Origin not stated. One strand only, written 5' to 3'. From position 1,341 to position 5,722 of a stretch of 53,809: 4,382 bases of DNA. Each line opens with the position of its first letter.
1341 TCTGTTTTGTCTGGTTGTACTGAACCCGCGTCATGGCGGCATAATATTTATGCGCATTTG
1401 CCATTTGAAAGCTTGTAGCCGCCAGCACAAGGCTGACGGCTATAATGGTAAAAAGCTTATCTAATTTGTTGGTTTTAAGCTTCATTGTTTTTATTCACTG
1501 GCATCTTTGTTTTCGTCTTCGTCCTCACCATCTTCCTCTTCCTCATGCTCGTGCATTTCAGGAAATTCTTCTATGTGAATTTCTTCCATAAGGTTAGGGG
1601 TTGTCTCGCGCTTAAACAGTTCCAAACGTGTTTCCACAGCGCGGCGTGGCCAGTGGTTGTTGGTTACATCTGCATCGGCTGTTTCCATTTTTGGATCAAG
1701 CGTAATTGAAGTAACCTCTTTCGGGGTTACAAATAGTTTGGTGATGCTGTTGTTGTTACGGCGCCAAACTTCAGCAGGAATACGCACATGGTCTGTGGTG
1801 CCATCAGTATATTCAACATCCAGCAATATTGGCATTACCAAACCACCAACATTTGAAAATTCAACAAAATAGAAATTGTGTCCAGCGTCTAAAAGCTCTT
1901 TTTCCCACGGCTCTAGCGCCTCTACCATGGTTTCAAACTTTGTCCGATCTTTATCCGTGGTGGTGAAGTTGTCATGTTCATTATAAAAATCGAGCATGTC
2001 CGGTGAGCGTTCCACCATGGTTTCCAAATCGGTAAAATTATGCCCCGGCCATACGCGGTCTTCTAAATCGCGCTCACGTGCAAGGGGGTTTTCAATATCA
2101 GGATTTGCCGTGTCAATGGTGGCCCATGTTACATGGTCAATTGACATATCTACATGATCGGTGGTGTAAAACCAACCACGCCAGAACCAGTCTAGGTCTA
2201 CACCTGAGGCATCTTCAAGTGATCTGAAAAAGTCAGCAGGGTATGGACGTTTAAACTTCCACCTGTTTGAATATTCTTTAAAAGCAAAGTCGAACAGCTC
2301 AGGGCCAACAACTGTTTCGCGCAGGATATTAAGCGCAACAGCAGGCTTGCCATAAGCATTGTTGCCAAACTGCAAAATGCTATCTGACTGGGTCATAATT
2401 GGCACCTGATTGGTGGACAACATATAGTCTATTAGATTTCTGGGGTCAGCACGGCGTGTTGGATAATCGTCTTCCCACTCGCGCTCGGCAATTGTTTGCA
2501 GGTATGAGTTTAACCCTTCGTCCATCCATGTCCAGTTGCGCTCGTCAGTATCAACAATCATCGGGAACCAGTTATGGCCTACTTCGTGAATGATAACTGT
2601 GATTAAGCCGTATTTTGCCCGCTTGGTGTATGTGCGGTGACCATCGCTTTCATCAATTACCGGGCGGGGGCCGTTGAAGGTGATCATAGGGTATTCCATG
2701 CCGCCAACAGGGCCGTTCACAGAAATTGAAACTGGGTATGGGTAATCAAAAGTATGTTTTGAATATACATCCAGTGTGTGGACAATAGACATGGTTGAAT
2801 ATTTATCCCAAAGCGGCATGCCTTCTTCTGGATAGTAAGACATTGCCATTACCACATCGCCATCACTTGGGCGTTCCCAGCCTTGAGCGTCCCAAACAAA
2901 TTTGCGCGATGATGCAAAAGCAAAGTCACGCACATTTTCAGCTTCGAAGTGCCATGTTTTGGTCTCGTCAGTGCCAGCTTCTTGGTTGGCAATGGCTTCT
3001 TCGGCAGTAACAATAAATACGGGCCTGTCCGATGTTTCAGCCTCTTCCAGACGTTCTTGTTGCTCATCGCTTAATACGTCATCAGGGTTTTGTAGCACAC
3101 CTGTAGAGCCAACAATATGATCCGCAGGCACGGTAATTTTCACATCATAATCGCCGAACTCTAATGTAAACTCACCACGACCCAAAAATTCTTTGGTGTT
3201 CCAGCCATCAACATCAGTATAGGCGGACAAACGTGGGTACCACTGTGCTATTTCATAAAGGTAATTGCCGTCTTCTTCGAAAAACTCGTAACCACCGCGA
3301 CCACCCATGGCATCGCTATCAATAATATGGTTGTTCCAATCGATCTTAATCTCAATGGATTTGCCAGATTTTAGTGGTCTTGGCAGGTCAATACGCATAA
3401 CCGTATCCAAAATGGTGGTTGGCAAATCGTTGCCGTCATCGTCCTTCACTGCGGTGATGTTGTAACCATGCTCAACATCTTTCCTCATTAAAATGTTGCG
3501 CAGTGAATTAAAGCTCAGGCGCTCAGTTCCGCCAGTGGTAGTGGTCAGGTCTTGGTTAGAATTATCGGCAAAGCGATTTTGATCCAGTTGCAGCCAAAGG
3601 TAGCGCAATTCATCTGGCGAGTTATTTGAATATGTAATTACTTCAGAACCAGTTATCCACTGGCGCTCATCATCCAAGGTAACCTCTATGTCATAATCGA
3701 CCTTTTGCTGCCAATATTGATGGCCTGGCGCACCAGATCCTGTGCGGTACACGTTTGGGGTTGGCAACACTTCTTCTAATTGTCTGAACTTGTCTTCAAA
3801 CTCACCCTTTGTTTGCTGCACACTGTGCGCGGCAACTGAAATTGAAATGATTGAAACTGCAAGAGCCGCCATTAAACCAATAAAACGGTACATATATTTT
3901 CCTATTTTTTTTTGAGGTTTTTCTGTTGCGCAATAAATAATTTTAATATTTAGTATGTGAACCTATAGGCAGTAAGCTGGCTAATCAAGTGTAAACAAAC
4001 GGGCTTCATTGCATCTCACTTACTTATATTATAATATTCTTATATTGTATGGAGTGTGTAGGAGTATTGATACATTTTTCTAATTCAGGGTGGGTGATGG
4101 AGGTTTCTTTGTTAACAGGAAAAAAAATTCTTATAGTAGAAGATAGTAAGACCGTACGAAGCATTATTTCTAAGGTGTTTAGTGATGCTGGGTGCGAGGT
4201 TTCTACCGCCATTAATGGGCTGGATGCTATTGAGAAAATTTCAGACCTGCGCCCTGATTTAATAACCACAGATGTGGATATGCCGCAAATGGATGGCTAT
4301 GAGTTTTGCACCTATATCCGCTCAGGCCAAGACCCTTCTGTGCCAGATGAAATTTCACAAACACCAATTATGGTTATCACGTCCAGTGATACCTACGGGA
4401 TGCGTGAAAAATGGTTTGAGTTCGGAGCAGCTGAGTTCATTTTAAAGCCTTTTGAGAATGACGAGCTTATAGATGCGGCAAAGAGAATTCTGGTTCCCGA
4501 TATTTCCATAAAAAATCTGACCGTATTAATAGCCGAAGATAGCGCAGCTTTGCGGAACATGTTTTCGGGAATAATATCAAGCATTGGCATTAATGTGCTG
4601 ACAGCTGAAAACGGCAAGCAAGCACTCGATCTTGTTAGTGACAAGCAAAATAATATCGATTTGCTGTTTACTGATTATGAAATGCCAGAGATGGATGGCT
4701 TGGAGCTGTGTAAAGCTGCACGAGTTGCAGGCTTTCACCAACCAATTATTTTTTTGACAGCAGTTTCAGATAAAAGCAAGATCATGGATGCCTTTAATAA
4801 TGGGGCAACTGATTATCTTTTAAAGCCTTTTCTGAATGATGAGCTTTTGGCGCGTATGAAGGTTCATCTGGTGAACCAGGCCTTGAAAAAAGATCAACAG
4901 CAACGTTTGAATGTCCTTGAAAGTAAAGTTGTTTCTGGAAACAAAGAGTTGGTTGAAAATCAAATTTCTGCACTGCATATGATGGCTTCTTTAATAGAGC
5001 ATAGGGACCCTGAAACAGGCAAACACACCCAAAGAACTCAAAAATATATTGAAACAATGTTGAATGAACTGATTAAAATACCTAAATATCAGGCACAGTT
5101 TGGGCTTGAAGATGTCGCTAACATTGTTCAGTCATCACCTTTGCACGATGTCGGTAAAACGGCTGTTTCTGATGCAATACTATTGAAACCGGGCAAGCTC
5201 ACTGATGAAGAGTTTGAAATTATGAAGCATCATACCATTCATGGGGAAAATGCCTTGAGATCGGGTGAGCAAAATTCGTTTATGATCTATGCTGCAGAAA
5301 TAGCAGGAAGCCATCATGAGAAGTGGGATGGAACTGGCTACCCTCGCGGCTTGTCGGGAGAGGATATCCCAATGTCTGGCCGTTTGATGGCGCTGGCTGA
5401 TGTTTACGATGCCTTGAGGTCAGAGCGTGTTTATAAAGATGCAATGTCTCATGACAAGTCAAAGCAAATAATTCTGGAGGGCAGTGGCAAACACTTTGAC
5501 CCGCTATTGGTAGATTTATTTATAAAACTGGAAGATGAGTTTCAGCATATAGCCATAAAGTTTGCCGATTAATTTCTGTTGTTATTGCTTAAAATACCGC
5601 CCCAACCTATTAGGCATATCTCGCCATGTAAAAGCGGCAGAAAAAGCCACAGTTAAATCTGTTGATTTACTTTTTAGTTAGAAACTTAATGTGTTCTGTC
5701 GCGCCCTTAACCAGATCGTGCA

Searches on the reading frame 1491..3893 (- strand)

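Call 25: search_protein_families(library=pfam, proteins=[window:1491-3893:-], max_evalue=0.001)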
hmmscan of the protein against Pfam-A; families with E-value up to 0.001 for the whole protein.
window:1491-3893:- (800 aa): 1 family
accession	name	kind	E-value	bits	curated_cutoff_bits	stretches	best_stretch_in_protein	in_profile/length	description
PF01433.26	Peptidase_M1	-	1.1e-16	61.6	27.7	1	380-574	17-218/218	Peptidase family M1 domain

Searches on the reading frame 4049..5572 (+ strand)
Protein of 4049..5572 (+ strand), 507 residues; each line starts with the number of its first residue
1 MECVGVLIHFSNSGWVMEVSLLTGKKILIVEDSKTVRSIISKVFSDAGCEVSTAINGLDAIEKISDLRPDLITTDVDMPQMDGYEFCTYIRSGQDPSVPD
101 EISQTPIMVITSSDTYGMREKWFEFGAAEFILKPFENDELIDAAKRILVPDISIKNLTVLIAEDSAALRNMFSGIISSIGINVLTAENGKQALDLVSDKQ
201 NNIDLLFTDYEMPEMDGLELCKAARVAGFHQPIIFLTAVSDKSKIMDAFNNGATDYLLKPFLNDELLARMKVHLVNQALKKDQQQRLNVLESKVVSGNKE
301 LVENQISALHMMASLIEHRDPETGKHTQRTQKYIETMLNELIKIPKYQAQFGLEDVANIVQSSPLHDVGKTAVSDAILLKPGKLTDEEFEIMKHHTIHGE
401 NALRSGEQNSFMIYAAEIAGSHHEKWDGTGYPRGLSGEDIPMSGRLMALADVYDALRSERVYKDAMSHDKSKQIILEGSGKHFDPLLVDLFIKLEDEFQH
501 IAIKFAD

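Call 25: search_protein_families(library=pfam, proteins=[window:4049-5572:+], max_evalue=0.001)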
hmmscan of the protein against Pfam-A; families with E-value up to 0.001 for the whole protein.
window:4049-5572:+ (507 aa): 4 families
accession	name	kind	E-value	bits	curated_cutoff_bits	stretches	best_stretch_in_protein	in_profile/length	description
PF00072.30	Response_reg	-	4.8e-54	181.7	30.2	2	27-144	1-110/111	Response regulator receiver domain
PF13487.12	HD_5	-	2e-30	106.2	27.2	1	311-485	2-168/170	HD domain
PF01966.28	HD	-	5.2e-13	49.7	22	1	325-455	3-115/116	HD domain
PF18428.7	BRCT_3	-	4.9e-05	23.7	26.1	0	155-214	4-60/102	BRCA1 C Terminus (BRCT) domain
